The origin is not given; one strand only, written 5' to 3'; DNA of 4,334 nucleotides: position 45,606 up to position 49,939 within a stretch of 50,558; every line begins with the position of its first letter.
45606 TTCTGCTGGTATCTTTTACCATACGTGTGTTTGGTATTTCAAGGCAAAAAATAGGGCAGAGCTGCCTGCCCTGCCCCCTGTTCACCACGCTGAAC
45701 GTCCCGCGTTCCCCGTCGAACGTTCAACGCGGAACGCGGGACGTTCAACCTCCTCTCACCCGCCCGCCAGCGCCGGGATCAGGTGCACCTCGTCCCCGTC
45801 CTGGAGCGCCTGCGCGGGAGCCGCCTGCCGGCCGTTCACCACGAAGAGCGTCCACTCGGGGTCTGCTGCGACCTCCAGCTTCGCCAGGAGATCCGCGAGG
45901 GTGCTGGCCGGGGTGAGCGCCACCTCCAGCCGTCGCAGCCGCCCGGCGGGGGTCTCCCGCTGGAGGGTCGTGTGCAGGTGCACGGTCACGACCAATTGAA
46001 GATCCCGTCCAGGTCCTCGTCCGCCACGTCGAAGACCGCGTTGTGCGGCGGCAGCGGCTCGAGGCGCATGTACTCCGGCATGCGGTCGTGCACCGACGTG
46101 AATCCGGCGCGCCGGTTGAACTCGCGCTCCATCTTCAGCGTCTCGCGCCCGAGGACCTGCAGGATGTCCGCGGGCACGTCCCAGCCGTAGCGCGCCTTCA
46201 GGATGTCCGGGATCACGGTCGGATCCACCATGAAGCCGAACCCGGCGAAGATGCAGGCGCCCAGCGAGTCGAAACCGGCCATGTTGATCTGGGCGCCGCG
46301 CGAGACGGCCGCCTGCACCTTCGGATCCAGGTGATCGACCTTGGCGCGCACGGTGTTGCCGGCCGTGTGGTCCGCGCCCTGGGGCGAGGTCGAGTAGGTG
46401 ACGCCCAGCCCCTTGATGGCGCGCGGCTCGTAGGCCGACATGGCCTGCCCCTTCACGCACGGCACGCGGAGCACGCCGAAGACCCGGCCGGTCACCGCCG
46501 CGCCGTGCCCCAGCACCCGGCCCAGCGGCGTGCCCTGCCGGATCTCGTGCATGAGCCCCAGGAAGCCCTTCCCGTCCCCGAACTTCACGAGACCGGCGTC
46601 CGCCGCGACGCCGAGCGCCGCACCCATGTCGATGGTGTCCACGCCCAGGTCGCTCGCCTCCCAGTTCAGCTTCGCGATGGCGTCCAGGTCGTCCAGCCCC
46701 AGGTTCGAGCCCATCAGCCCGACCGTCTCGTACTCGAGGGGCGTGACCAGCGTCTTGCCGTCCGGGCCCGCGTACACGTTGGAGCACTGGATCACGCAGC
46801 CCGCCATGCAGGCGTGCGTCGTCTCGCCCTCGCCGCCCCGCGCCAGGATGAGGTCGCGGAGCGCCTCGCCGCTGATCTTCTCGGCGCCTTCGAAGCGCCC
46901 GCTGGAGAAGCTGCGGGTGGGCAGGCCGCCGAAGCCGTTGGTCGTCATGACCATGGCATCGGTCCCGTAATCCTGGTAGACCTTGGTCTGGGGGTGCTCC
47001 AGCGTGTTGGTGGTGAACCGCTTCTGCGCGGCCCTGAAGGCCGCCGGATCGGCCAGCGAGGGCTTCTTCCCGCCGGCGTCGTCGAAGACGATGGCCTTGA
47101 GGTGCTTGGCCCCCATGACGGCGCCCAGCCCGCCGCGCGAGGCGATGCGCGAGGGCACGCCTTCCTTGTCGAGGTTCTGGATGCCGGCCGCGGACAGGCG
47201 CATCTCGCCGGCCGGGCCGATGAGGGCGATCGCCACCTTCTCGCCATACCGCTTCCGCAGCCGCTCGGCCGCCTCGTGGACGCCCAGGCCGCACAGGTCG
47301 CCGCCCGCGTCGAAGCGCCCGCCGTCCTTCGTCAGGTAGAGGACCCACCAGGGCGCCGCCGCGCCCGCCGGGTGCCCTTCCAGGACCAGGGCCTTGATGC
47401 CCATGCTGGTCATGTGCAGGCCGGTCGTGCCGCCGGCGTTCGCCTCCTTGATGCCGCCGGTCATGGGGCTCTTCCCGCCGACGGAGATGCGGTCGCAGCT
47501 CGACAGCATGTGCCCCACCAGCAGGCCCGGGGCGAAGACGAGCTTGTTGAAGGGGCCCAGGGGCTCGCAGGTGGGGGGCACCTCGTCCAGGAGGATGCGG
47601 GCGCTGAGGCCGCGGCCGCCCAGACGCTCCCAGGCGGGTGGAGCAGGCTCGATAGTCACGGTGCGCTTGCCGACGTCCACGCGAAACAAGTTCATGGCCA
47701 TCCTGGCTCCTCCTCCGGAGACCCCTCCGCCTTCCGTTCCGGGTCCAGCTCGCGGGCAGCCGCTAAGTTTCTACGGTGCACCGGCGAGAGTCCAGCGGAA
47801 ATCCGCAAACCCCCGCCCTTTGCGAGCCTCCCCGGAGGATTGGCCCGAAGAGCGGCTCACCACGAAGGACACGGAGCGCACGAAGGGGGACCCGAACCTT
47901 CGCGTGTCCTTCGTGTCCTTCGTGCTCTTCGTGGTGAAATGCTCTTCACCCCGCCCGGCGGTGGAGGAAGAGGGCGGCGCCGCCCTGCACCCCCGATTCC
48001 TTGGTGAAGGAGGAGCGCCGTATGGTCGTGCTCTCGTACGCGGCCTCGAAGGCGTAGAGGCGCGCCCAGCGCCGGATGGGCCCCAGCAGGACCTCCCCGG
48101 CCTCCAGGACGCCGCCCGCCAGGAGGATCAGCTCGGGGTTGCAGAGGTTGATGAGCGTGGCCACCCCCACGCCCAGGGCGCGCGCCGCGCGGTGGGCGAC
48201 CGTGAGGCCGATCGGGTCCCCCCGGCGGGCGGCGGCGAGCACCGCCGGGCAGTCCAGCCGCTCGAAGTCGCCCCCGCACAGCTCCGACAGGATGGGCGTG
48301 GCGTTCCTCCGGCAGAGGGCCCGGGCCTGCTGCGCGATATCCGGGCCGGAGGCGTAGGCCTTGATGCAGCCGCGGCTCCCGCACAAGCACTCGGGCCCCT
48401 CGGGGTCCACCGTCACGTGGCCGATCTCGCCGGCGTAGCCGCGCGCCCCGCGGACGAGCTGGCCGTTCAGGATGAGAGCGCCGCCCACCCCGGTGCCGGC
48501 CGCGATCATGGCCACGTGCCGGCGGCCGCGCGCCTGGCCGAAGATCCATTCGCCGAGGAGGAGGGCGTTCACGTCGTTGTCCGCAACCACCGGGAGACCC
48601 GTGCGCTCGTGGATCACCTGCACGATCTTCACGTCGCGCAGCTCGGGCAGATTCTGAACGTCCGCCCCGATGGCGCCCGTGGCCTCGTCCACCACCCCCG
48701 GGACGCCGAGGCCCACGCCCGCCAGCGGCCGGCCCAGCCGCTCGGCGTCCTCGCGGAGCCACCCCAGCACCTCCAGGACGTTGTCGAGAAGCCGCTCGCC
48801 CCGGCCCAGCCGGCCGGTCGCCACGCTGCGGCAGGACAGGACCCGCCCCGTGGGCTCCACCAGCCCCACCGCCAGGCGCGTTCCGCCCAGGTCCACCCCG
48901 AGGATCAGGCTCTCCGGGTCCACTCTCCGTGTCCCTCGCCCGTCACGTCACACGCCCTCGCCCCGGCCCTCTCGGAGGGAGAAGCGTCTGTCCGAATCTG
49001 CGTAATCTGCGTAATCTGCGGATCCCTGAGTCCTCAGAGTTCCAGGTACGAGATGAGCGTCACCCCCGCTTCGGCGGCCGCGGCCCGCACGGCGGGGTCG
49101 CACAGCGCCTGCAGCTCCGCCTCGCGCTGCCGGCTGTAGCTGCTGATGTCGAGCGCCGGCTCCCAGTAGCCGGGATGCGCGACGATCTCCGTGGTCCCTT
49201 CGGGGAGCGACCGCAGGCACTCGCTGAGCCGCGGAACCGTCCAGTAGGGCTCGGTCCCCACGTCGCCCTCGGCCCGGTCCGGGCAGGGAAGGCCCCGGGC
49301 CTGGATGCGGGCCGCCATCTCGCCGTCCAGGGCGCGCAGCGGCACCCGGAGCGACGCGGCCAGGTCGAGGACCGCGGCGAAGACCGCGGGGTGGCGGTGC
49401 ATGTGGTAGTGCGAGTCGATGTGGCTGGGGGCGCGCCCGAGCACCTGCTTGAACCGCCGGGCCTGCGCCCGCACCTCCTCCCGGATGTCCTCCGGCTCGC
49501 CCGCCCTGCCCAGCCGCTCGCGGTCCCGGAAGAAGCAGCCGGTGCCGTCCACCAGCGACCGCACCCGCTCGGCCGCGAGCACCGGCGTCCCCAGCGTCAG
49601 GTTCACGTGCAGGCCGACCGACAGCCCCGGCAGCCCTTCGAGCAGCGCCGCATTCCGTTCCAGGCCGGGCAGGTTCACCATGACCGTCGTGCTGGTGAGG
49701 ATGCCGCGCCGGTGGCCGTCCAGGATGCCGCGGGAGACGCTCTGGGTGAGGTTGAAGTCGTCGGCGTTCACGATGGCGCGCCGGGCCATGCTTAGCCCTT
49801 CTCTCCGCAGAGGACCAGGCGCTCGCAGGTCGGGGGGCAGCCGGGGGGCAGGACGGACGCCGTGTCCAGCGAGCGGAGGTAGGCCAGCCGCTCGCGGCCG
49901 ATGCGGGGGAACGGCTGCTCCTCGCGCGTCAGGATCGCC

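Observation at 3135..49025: Nearly every intergenic spacer carries a hairpin whose arms are tandem 7-9-nt repeats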

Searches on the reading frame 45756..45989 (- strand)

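Call 39: search_protein_families(library=pfam, proteins=[window:45756-45989:-])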
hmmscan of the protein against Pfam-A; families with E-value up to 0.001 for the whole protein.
window:45756-45989:- (77 aa): 2 families
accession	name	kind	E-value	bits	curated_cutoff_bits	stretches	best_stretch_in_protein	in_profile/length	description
PF02597.26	ThiS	-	1.6e-09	38.6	22.5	1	21-77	14-76/76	ThiS family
PF14451.12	Ub-Mut7C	-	8.8e-05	22.8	23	1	15-73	19-76/81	Mut7-C ubiquitin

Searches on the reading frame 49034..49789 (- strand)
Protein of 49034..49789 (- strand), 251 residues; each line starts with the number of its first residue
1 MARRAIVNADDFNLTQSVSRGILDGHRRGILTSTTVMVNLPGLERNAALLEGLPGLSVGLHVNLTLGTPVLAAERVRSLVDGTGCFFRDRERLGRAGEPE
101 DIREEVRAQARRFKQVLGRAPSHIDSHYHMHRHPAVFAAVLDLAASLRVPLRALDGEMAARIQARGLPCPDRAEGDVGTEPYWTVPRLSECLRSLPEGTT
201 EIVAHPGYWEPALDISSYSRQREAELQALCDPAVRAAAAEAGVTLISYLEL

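Call 37: search_protein_families(library=pfam, proteins=[window:49034-49789:-])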
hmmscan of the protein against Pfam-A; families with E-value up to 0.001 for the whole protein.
window:49034-49789:- (251 aa): 1 family
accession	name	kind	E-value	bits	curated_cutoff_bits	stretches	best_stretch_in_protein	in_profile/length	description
PF04794.17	YdjC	-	1.9e-59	202.2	29.7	1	5-239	2-265/266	YdjC-like protein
